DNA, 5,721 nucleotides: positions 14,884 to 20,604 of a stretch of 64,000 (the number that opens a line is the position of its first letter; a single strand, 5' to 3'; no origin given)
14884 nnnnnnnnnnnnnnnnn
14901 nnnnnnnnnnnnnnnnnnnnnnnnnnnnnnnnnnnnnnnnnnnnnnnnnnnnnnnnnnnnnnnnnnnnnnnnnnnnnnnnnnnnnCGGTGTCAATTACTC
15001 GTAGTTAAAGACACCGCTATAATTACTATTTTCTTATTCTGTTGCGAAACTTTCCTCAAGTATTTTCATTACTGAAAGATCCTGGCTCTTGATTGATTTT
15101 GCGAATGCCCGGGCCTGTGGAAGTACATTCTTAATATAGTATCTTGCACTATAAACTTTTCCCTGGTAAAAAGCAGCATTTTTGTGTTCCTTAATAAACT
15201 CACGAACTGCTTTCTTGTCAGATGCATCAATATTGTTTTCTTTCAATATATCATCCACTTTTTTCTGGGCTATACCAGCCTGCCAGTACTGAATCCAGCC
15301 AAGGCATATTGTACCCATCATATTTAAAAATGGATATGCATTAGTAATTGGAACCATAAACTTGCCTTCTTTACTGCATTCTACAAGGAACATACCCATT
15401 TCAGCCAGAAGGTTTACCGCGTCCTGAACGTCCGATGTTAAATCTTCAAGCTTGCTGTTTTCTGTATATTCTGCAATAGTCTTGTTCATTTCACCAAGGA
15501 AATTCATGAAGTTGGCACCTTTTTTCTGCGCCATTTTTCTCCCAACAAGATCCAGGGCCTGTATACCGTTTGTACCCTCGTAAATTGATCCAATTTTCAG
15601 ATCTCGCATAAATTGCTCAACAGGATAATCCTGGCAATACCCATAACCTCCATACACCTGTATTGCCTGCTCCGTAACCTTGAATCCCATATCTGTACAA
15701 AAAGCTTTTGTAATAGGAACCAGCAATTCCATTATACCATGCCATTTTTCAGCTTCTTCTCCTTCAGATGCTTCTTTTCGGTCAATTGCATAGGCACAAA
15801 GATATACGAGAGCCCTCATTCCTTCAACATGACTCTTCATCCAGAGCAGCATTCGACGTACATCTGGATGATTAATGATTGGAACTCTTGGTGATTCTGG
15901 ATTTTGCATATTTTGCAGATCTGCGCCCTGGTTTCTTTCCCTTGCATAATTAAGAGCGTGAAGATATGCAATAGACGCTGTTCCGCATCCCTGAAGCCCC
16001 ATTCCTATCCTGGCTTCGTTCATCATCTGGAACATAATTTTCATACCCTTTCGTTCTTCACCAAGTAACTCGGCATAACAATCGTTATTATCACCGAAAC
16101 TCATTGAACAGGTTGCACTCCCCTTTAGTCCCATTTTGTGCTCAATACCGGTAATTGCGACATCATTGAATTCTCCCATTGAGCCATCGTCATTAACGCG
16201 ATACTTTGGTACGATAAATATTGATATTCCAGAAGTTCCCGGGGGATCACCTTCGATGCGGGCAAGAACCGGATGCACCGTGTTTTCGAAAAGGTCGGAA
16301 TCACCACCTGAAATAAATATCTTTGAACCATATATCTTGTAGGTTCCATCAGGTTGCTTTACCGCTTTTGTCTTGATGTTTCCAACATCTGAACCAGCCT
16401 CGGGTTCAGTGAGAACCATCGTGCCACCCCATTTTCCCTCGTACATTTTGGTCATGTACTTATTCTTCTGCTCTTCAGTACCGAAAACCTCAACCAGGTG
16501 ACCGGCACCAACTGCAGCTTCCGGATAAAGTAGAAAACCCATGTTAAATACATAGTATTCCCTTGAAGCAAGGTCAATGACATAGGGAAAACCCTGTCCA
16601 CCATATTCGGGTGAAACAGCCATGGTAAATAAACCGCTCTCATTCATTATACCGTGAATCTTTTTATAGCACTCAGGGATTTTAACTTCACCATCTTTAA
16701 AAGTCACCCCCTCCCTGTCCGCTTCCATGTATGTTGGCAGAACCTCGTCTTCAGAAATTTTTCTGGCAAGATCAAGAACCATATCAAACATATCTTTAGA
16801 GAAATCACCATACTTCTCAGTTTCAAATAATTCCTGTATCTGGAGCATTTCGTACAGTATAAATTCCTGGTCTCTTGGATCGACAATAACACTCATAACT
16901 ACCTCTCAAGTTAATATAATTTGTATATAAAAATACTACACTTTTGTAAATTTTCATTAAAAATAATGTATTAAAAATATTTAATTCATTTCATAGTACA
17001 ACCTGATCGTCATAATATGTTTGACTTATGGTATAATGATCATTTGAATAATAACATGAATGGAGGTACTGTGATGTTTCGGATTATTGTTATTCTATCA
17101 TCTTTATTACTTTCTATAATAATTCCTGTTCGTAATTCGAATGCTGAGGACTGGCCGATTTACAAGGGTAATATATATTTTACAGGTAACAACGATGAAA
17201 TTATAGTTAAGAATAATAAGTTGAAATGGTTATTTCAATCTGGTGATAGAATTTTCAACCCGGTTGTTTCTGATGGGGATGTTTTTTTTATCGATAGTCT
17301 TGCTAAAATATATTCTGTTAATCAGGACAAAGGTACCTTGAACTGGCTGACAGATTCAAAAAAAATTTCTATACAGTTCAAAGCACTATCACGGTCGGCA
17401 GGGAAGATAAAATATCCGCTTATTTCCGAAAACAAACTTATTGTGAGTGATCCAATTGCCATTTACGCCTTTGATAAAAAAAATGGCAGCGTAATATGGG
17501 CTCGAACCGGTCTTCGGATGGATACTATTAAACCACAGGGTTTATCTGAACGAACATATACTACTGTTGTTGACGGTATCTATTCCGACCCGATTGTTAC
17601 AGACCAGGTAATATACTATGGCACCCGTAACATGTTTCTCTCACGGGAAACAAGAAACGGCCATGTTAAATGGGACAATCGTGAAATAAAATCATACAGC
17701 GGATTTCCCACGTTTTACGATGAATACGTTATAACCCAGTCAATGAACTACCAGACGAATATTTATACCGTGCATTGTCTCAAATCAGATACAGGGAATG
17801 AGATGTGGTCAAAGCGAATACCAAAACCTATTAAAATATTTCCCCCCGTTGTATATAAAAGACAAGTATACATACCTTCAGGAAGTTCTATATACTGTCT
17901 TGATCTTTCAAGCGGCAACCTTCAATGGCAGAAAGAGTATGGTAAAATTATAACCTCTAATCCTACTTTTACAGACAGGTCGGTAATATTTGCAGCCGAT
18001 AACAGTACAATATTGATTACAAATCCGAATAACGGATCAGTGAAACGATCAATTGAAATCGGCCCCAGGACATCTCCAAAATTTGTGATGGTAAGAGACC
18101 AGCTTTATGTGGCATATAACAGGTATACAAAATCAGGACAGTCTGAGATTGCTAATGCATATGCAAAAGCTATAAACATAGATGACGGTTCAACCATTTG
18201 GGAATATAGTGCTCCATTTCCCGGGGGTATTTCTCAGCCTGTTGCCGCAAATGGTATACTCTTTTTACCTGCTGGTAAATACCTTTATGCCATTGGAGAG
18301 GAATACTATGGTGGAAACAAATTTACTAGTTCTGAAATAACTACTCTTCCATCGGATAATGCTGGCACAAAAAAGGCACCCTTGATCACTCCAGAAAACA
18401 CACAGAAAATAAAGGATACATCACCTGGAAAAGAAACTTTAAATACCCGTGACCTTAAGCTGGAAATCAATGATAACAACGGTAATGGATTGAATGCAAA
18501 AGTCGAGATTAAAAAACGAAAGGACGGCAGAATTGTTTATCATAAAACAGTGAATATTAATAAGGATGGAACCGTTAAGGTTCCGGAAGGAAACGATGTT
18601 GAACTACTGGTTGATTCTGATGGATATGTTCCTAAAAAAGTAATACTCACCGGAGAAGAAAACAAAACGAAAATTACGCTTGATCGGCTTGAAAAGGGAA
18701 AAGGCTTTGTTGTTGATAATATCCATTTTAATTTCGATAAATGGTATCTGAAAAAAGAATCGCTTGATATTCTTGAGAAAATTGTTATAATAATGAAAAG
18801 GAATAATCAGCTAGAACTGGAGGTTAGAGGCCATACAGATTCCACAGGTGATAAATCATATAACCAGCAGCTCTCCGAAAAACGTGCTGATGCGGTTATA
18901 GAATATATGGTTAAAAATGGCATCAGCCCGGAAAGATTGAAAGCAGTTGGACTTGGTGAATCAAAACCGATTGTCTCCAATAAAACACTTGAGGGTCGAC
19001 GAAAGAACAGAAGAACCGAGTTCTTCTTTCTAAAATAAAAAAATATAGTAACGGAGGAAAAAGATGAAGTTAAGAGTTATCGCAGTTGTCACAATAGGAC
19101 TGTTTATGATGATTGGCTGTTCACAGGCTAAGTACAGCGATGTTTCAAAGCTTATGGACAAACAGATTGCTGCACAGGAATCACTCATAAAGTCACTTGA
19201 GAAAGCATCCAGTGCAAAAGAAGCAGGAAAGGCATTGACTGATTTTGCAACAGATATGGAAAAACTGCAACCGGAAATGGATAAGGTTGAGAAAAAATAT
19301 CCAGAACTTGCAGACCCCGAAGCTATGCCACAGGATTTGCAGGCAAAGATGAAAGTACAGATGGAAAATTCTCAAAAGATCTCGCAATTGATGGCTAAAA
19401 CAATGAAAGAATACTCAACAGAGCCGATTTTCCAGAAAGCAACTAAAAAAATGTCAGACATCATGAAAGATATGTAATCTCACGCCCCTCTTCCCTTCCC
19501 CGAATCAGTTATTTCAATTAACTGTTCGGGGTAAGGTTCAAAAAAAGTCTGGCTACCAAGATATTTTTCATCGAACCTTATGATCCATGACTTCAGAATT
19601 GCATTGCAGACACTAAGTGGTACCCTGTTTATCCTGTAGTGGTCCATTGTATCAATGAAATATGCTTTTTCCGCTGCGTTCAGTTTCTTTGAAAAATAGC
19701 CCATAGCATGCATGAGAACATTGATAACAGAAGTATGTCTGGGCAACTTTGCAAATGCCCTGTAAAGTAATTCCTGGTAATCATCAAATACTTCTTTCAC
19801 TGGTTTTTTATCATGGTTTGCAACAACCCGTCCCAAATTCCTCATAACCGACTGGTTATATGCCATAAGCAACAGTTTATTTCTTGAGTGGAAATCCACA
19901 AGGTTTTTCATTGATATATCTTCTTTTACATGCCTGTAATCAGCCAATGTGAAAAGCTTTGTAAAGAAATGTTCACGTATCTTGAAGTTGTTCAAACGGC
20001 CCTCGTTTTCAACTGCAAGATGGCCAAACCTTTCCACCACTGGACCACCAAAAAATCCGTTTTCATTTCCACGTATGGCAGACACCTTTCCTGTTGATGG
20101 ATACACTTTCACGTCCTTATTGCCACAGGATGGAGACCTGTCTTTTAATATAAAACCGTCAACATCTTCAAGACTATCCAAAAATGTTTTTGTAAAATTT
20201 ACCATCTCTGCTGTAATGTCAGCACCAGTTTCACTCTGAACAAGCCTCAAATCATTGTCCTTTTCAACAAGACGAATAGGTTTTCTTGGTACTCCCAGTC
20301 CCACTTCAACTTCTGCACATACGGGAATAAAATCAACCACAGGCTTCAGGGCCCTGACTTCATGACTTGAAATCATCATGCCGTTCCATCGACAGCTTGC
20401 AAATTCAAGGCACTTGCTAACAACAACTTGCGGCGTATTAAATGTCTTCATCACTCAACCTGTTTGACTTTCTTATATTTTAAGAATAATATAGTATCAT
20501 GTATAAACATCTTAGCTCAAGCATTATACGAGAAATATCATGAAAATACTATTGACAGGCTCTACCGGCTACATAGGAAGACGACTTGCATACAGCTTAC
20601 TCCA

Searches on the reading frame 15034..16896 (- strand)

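Call 66: search_protein_families(library=pfam, proteins=[window:15034-16896:-], max_evalue=0.000001)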
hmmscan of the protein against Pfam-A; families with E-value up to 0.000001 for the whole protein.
window:15034-16896:- (620 aa): 6 families
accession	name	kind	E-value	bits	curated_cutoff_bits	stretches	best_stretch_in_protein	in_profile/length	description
PF00441.29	Acyl-CoA_dh_1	-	2.3e-26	93.2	22.4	1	283-450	2-145/150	Acyl-CoA dehydrogenase, C-terminal domain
PF12806.12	Acyl-CoA_dh_C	-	3.1e-26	92.4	30.3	1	466-611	1-122/124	Acetyl-CoA dehydrogenase C-terminal like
PF02770.24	Acyl-CoA_dh_M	-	1.9e-15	57.2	33.3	1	160-268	2-95/97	Acyl-CoA dehydrogenase, middle domain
PF02771.21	Acyl-CoA_dh_N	-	9e-12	45.8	22.9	1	38-155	5-113/113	Acyl-CoA dehydrogenase, N-terminal domain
PF22924.1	ACOX_C_alpha1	-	9.3e-08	32.5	27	1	291-445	3-159/169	Acyl-CoA oxidase, C-alpha1 domain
PF08028.16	Acyl-CoA_dh_2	-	1.2e-07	32.6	22.7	1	298-443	2-133/134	Acyl-CoA dehydrogenase, C-terminal domain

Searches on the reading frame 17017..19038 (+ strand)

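Call 66: search_protein_families(library=pfam, proteins=[window:17017-19038:+], max_evalue=0.000001)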
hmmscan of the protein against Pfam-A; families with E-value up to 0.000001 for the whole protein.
window:17017-19038:+ (673 aa): 3 families
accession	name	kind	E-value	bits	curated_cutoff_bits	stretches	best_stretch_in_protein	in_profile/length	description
PF00691.25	OmpA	-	2.7e-23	82.6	27.2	1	571-665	2-98/98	OmpA family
PF13360.13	PQQ_2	-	8.6e-21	75.1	27.6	2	51-265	34-232/233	Outer membrane protein assembly factor BamB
PF13570.13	Beta-prop_ACSF4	-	3.9e-15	56.5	133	1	252-399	31-173/329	Beta-alanine-activating enzyme, beta-propeller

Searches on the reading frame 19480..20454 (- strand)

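Call 66: search_protein_families(library=pfam, proteins=[window:19480-20454:-], max_evalue=0.000001)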
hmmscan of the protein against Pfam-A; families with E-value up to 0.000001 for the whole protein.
window:19480-20454:- (324 aa): 2 families
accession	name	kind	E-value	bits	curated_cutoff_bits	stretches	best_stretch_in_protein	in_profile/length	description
PF08349.16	DUF1722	-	5.2e-42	143.2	22.5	1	193-309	1-117/117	Protein of unknown function (DUF1722)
PF04463.17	2-thiour_desulf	-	1.4e-33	116.4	34.7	1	10-151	1-141/141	2-thiouracil desulfurase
